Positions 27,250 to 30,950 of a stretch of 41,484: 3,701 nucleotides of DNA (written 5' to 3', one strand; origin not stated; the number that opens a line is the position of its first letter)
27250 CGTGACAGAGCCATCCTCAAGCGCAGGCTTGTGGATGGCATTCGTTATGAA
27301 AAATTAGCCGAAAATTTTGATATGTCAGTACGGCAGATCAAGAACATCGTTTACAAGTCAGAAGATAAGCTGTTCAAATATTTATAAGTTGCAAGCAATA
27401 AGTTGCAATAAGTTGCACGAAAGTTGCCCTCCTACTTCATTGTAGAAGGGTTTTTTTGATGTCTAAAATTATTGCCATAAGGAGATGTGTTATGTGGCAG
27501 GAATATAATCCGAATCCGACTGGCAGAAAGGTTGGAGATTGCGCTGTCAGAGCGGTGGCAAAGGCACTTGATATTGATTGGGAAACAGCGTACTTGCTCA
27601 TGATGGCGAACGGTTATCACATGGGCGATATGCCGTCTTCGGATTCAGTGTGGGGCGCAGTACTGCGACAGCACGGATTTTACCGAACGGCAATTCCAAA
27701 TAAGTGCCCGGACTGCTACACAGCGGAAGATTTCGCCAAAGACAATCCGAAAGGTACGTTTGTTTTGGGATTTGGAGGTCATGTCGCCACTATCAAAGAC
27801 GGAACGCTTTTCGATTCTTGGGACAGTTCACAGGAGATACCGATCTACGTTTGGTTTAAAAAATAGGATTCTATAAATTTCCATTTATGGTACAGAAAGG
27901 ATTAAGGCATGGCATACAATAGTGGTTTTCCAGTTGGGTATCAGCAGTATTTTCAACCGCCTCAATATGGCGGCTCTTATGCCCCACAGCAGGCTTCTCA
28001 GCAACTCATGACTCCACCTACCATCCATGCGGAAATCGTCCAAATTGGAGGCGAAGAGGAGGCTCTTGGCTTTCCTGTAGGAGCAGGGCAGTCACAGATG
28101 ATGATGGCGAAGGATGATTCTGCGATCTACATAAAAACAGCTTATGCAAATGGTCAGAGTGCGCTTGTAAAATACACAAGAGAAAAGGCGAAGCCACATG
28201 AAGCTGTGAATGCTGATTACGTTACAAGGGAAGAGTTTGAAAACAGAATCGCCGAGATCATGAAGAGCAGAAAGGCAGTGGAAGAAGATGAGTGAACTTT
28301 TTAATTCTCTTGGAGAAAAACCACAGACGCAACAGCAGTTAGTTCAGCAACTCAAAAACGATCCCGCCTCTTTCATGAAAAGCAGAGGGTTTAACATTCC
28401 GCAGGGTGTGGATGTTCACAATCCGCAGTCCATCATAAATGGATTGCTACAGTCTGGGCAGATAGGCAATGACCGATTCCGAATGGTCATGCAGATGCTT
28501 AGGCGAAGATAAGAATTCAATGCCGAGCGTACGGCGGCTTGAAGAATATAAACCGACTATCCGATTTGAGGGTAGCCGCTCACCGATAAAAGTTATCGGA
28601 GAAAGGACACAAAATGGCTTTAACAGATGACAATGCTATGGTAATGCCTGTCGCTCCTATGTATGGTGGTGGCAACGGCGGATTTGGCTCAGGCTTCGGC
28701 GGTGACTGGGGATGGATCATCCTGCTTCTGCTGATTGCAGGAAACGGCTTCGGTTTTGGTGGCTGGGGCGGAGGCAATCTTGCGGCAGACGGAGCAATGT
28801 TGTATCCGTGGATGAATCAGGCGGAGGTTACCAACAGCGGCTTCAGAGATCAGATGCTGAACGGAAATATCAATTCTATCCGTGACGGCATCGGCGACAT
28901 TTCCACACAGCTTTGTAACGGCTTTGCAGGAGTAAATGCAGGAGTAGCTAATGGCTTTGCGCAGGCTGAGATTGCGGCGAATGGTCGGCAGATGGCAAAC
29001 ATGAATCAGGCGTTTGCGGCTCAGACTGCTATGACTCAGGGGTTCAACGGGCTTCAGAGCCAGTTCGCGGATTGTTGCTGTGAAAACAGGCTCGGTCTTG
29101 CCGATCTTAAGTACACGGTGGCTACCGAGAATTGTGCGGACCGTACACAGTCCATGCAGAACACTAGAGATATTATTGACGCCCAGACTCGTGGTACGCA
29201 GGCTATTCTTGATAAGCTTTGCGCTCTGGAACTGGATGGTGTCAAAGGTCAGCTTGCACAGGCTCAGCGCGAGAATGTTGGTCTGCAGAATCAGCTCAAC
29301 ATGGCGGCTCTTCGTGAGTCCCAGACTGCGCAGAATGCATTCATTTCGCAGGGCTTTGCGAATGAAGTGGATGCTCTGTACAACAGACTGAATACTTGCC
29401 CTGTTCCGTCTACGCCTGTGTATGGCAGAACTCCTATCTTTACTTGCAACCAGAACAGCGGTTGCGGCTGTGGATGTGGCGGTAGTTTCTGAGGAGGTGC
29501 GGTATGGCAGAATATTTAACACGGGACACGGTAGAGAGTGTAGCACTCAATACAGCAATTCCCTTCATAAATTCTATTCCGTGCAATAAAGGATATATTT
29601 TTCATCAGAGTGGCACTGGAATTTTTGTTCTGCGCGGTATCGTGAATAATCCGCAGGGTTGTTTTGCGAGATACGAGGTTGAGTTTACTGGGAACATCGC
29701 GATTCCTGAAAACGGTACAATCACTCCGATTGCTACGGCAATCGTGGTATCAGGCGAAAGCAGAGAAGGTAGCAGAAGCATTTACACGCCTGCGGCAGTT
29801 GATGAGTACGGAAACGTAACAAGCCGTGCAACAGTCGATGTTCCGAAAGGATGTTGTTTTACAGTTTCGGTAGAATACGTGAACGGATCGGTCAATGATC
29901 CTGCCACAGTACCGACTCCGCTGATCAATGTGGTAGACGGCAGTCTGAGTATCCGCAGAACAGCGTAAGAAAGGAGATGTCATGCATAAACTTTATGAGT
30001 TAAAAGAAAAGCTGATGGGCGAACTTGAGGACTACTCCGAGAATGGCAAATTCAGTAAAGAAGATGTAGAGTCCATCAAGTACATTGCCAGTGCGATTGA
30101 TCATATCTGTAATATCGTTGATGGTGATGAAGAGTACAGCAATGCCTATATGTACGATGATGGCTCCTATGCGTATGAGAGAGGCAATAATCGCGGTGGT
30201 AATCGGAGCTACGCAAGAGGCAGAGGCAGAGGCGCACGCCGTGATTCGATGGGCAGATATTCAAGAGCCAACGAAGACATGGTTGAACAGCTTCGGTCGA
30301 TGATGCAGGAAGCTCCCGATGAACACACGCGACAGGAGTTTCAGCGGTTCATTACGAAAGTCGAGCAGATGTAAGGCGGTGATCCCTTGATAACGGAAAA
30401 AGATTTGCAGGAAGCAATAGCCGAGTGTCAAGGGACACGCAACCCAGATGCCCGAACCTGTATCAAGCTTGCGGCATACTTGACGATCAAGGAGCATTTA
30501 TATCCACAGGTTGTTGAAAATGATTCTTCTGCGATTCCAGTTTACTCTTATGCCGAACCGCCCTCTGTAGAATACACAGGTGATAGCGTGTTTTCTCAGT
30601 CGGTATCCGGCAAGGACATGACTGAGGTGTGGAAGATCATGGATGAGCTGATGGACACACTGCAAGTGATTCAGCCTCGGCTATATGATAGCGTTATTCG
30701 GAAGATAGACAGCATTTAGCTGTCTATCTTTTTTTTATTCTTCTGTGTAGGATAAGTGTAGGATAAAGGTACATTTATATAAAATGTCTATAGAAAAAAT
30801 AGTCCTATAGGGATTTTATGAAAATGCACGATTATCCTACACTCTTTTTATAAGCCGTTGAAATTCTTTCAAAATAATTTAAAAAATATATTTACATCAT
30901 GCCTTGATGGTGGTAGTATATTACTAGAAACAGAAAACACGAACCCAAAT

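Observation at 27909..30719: Six-gene orphan cassette between two terminators with no virion, lysis or replication signature; possible envelope or spore-surface module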

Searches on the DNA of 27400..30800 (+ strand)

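Call 8: search_dna_similar(query=window:27400-30800:+, collection=phages, mode=distant, max_rows=25)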
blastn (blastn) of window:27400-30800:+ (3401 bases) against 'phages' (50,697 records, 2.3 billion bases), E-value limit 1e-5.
Records with a match: 1; places in all: 1; records where one place covers at least 80% of the query: 0.
Best place of each record, by identity: 60-80% 1.
By first word of the organism name: Butyrivibrio 1.
By host as written in the record: Butyrivibrio fibrisolvens DSM 3071 1.
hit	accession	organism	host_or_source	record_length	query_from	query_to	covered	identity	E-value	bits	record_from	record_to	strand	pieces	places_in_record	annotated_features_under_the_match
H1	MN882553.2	Butyrivibrio virus Ceridwen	Butyrivibrio fibrisolvens DSM 3071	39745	1761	2320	16%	72.1%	8e-72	279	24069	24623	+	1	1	hypothetical protein (x2)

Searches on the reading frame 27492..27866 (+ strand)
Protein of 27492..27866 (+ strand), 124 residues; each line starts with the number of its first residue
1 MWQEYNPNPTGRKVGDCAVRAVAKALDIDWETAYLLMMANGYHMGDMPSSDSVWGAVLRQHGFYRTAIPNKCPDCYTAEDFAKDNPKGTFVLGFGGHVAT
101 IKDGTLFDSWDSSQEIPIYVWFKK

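Call 6: search_protein_families(library=phrogs, proteins=[window:27492-27866:+], max_evalue=0.1)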
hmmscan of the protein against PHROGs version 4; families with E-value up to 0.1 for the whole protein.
window:27492-27866:+ (124 aa): 2 families
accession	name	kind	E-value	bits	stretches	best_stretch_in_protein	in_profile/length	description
phrog_3754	-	unknown function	4.3e-31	109.1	1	1-121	7-141/145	-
phrog_15863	-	unknown function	1.4e-06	28.9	1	3-115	4-112/312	-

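Call 7: search_protein_families(library=pfam, proteins=[window:27492-27866:+], max_evalue=0.1)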
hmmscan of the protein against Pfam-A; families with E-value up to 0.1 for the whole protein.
window:27492-27866:+ (124 aa): 0 families

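Call 12: search_protein_families(library=padloc, proteins=[window:27492-27866:+], max_evalue=0.1)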
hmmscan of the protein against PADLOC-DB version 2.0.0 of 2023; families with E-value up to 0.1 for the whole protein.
window:27492-27866:+ (124 aa): 0 families

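Call 13: search_protein_families(library=ncbifam, proteins=[window:27492-27866:+], max_evalue=0.1)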
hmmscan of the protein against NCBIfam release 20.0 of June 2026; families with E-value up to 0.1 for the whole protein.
window:27492-27866:+ (124 aa): 1 family
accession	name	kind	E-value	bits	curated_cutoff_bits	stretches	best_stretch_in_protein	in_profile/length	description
NF045720.1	rubredox_RCKP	subfamily_domain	0.045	13.3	45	1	69-83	19-33/34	RCKP-type rubredoxin-like domain-containing protein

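Call 39: search_solved_structures(query=A4, max_evalue=10, show_alignments=3)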
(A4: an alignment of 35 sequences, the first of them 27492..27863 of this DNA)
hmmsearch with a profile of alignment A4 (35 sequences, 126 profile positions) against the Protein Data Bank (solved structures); distinct sequences matched with E-value up to 10: 0.
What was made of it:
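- On Peptidase C39 (double-glycine leader peptidase): A PDB profile search found nothing (call 39).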

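Call 41: search_protein_families(library=pfam, alignment_id=A4, max_evalue=0.05)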
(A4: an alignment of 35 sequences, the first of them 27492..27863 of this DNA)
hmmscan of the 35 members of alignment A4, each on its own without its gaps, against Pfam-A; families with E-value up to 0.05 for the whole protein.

A. member 1, window:27492-27863:+ (124 aa): 0 families

B. families by the number of members that match (of 35 scanned): 2 families
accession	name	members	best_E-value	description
PF13542.12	HTH_Tnp_ISL3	2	0.0017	Helix-turn-helix domain of transposase family ISL3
PF07615.16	Ykof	1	0.013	YKOF-related Family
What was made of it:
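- On Peptidase C39 (double-glycine leader peptidase): The 35 diverse members scanned against Pfam gave none either (calls 7, 13, 41).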

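Call 43: find_homologous_proteins(query=A4, max_evalue=0.001)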
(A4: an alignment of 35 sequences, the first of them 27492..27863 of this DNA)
Query A4 (35 sequences) (124 aa, profile of the alignment): 7818 proteins with E <= 0.001 among 8000 candidates; the best 120 are listed.
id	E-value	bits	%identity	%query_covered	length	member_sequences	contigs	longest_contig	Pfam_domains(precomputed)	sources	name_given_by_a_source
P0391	1.6e-54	201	73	100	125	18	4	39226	-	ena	-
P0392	1.8e-54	201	73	98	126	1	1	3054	-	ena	-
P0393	2.4e-54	201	-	-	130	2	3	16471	-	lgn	-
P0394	2.8e-54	200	-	-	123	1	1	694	-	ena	-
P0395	3.0e-54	200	72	98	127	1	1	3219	-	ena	-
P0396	3.4e-54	200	-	-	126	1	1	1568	-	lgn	-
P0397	4.1e-54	200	-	-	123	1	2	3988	-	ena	-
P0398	4.2e-54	200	69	100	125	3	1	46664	-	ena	-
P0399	4.8e-54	200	74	100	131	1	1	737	-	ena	-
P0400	4.9e-54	200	-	-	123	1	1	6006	-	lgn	-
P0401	4.9e-54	200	76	100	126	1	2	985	-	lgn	-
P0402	6.1e-54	199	77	100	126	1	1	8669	-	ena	-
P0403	6.3e-54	199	-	-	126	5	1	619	-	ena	-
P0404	6.8e-54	199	70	100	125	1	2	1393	-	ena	-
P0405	8.3e-54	199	76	100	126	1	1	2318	-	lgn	-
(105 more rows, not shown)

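Call 49: search_dna_similar(query=window:27492-27863:+, collection=phages, mode=protein, max_rows=60, max_evalue=0.001, rows=spread)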
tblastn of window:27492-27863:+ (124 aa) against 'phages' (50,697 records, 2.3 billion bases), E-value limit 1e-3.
Records with a match: 52; places in all: 52; records where one place covers at least 80% of the query: 52.
Best place of each record, by identity: <60% 52.
By first word of the organism name: Bacillus 23; Prevotella 15; Bacteriophage 8; Dulem 2; Geobacillus 2; Butyrivibrio 1; bajarodcaudo 1.
By host as written in the record: Prevotella sp. 15; Bacillus anthracis Sterne 10; - 9; Bacillus anthracis 5; Bacillus cereus 4; Geobacillus kaustophilus ATCC 8005 2; Bacillus cereus VKM B-370 2; Butyrivibrio fibrisolvens DSM 3071 1; and 4 more.
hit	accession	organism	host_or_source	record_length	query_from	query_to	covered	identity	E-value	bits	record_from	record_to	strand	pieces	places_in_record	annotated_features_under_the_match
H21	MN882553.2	Butyrivibrio virus Ceridwen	Butyrivibrio fibrisolvens DSM 3071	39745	1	123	99%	57.7%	6e-44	157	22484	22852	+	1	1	hypothetical protein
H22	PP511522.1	Dulem virus 35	Varecia variegata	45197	4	124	98%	51.2%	1e-35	134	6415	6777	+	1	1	hypothetical protein (x2)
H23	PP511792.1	Dulem virus 33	Propithecus coquereli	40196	4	124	98%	49.6%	1e-40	148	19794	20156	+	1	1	hypothetical protein (x2)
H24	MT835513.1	Bacteriophage sp.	human fecal samples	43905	1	124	100%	47.6%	4e-39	144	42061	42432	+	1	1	record has no annotation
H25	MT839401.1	Bacteriophage sp.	human fecal samples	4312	2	124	99%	47.6%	1e-34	130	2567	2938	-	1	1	record has no annotation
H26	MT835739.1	Bacteriophage sp.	human fecal samples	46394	2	123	98%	45.5%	1e-31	122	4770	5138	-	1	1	record has no annotation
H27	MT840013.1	Bacteriophage sp.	human fecal samples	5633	2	124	99%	44.4%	4e-33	126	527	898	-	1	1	record has no annotation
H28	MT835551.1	Bacteriophage sp.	human fecal samples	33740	5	124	97%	45.0%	1e-34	131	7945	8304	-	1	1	record has no annotation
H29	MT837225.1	Bacteriophage sp.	human fecal samples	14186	1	121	98%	44.6%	5e-32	123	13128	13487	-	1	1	record has no annotation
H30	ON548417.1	Bacillus phage vB_BanS-Thrax1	Bacillus anthracis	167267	5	124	97%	38.8%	5e-21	92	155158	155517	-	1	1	hypothetical protein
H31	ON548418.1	Bacillus phage vB_BanS-Thrax2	Bacillus anthracis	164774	5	112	87%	42.7%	2e-20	91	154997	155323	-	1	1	hypothetical protein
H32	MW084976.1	Bacillus phage Kirov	Bacillus cereus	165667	5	124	97%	38.0%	2e-20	91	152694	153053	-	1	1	putative peptidase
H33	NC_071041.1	Bacillus phage Kirov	Bacillus cereus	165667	5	124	97%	38.0%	2e-20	91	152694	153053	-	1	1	putative peptidase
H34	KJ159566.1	Geobacillus phage GBK2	Geobacillus kaustophilus ATCC 8005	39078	5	124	97%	37.2%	4e-20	90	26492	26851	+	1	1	hypothetical protein (x2)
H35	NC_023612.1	Geobacillus phage GBK2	Geobacillus kaustophilus ATCC 8005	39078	5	124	97%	37.2%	4e-20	90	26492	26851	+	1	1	hypothetical protein (x2)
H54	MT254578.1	Bacillus phage Izhevsk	Bacillus cereus VKM B-370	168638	5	112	87%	35.8%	6e-18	84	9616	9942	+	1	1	putative peptidase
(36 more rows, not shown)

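Call 52: predict_structure(alignment_id=A6)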
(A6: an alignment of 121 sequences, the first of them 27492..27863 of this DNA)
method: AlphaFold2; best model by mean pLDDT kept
length: 124 residues; sequences in the alignment: 121
mean_pLDDT: 96.0   pTM: 0.89
mean pLDDT of the five models: 96.0, 95.9, 95.1, 95.1, 94.9
residues with pLDDT >= 90: 114; 70-90: 10; 50-70: 0; < 50: 0
segments of 3 or more residues with pLDDT < 50: none
pLDDT, mean of each block of 10 residues (from residue 1): 96 95 98 98 96 97 95 89 97 96 98 97 93
secondary structure, 60 per line:
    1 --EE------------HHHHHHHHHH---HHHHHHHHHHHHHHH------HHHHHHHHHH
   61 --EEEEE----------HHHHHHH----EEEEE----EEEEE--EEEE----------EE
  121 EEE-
elements in order: H17-26 H30-44 H51-60 E63-67 H78-84 E89-93 E98-102 E105-108 E119-123
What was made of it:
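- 27492..27866 (+): Standalone papain-fold cysteine peptidase (124 aa) with a Cys17/His97/Asp108 triad; C39-like or Josephin-like. AF2 pLDDT 96 (call 52).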

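Call 55: fold_search(model_id=the predicted structure, library=pdb)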
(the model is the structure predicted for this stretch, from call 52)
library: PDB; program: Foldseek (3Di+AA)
matches with E <= 10: 378; with E <= 0.001: 0
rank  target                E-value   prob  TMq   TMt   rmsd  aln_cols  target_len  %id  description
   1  6pgv_A                7.2e-02  0.92  0.46  0.39   4.2        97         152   14  Human Josephin-2 in complex with ubiquitin (released 2019-10-23)
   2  6mpz_D                1.0e-01  0.85  0.49  0.44   5.0       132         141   11  Crystal structure of a double glycine motif protease from AMS/PCAT transporter in complex with the leader peptide (released 2019-02-06)
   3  5xe9_A                1.2e-01  0.75  0.48  0.45   5.9       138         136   10  Crystal Structure of the Complex of the Peptidase Domain of Streptococcus mutans ComA with a Small Molecule Inhibitor. (released 2017-06-28)
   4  6mpz_B                1.3e-01  0.77  0.47  0.43   5.2       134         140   13  Crystal structure of a double glycine motif protease from AMS/PCAT transporter in complex with the leader peptide (released 2019-02-06)
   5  1yzb_MODEL_1_A        1.8e-01  0.63  0.48  0.35   7.2       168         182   14  Solution structure of the Josephin domain of Ataxin-3 (released 2005-07-05)
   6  3k8u                  2.0e-01  0.54  0.46  0.43   5.3       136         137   11  Crystal Structure of the Peptidase Domain of Streptococcus ComA, a Bi-functional ABC Transporter Involved in Quorum Sens (released 2010-02-23)
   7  5exv_A                3.1e-01  0.07  0.21  0.17   9.4       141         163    7  Crystal structure of heme binding protein HutX from Vibrio cholerae (released 2016-07-13)
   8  2dos_MODEL_1_A        4.3e-01  0.18  0.29  0.23   8.0        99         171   12  Structural basis for the recognition of Lys48-linked polyubiquitin chain by the Josephin domain of ataxin-3, a (released 2007-05-22)
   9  8vp9_B                4.6e-01  0.30  0.44  0.11   6.6       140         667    8  Cryo-EM structure of the cysteine-free ABC transporter PCAT1 bound with ADP and Substrate (released 2024-10-30)
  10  7ahm_C                5.2e-01  0.08  0.23  0.20   9.6       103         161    8  Low-resolution structure of the K+/H+ antiporter subunit KhtT in complex with c-di-AMP (released 2021-03-31)
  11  5xe9_B                5.9e-01  0.13  0.29  0.30   6.8        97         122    9  Crystal Structure of the Complex of the Peptidase Domain of Streptococcus mutans ComA with a Small Molecule Inhibitor. (released 2017-06-28)
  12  3ihp_A                5.9e-01  0.04  0.17  0.04  17.6       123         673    9  Covalent Ubiquitin-Usp5 Complex (released 2009-12-29)
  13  4ry2_B                7.1e-01  0.33  0.47  0.11   5.5       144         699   10  Crystal structure of the peptidase-containing ABC transporter PCAT1 (released 2015-07-22)
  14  8vp6_A                7.6e-01  0.28  0.45  0.12   6.5       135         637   11  Cryo-EM structure of the ABC transporter PCAT1 bound with Mg_class_2 (released 2024-10-30)
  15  8evb_C                7.6e-01  0.03  0.17  0.07  13.0       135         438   12  Cryo-EM structure of cGMP bound truncated human CNGA3/CNGB3 channel in lipid nanodisc, pre-open state (released 2023-08-09)
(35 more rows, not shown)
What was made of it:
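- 27492..27866 (+): Foldseek best matches are Josephin-2, LahT150, ComA PEP and PCAT1 at TM 0.46-0.49, E 0.07-0.2 (call 55).
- On Peptidase C39 (double-glycine leader peptidase): Top Foldseek hits include 6mpz, 5xe9, 3k8u and PCAT1, but at TM 0.46-0.49 and E 0.1-0.2 (call 55).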

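Call 82: get_annotated_region(hit=H34, flank=5000)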
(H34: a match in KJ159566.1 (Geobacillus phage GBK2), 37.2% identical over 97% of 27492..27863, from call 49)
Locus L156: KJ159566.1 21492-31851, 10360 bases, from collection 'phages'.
description: Geobacillus phage GBK2, complete genome.
organism: Geobacillus phage GBK2 (NCBI taxid 1458842)
taxonomy: Viruses; Duplodnaviria; Heunggongvirae; Uroviricota; Caudoviricetes
host: Geobacillus kaustophilus ATCC 8005; source: -; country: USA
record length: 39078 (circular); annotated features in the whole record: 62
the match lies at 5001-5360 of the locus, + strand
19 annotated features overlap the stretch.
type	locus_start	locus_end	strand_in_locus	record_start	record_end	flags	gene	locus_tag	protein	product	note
CDS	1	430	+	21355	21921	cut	-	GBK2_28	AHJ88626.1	hypothetical protein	-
CDS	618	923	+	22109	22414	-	-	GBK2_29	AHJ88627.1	hypothetical protein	-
CDS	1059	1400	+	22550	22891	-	-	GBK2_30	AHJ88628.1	hypothetical protein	-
CDS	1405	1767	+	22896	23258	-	-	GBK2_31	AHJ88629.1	hypothetical protein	-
CDS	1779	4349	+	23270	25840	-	-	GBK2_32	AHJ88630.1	hypothetical protein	-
CDS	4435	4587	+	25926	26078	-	-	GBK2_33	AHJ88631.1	hypothetical protein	-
CDS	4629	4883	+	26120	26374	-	-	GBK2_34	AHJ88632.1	hypothetical protein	-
CDS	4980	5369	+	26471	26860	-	-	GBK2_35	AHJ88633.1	hypothetical protein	-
CDS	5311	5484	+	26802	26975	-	-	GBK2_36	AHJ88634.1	hypothetical protein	-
CDS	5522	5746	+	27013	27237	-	-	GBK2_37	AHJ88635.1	hypothetical protein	-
CDS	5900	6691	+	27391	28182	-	-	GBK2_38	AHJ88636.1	recombinase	-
CDS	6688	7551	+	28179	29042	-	-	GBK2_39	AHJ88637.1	RecT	-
CDS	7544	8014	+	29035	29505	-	-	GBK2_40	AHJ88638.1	SSB protein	-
CDS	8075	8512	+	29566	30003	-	-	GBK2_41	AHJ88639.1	hypothetical protein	-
CDS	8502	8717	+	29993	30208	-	-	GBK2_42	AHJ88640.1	hypothetical protein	-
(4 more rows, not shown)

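Call 83: get_annotated_region(hit=H54, flank=5000)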
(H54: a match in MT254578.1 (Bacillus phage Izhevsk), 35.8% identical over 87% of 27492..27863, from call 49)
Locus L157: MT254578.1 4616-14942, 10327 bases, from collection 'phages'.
description: Bacillus phage Izhevsk, complete genome.
organism: Bacillus phage Izhevsk (NCBI taxid 2724322)
taxonomy: Viruses; Duplodnaviria; Heunggongvirae; Uroviricota; Caudoviricetes; Joanripponvirinae; Tsamsavirus; Tsamsavirus izhevsk
host: Bacillus cereus VKM B-370; source: soil sample; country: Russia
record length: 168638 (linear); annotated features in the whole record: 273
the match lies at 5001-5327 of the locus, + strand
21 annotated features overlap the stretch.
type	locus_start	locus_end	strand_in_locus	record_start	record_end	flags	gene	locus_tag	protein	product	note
CDS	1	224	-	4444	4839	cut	-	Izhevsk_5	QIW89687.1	hypothetical protein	-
CDS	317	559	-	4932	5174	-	-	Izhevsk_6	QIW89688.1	hypothetical protein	-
CDS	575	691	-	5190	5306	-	-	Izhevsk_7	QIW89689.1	hypothetical protein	-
CDS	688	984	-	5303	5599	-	-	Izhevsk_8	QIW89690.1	hypothetical protein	-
CDS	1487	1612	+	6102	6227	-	-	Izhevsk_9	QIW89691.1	hypothetical protein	-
CDS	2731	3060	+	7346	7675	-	-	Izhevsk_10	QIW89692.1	hypothetical protein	-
CDS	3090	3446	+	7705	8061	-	-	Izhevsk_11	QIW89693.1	hypothetical protein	-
CDS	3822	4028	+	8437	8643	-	-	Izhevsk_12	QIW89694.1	hypothetical protein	-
CDS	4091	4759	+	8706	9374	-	-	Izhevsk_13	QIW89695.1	serine/threonine protein kinase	-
CDS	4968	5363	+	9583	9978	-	-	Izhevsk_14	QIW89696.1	putative peptidase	-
CDS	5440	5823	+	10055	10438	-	-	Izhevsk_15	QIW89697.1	putative signal peptide-containing lipoprotein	-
CDS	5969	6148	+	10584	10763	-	-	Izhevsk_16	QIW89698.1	hypothetical protein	-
CDS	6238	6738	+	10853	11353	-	-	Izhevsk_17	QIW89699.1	type I DNA restriction enzymes inhibitor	putative T7 Ocr-like protein, type I DNA restriction enzymes inhibitor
CDS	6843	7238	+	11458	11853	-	-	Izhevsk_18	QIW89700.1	hypothetical protein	-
CDS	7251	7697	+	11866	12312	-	-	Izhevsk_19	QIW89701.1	hypothetical protein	-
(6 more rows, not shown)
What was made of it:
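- The peptidase family also occurs alone among early or anti-defence-type genes in Bacillus Tsamsa-like phages (call 83). The peptidase family sits next to Ocr-like and kinase early genes in Tsamsa-like phages (call 83).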
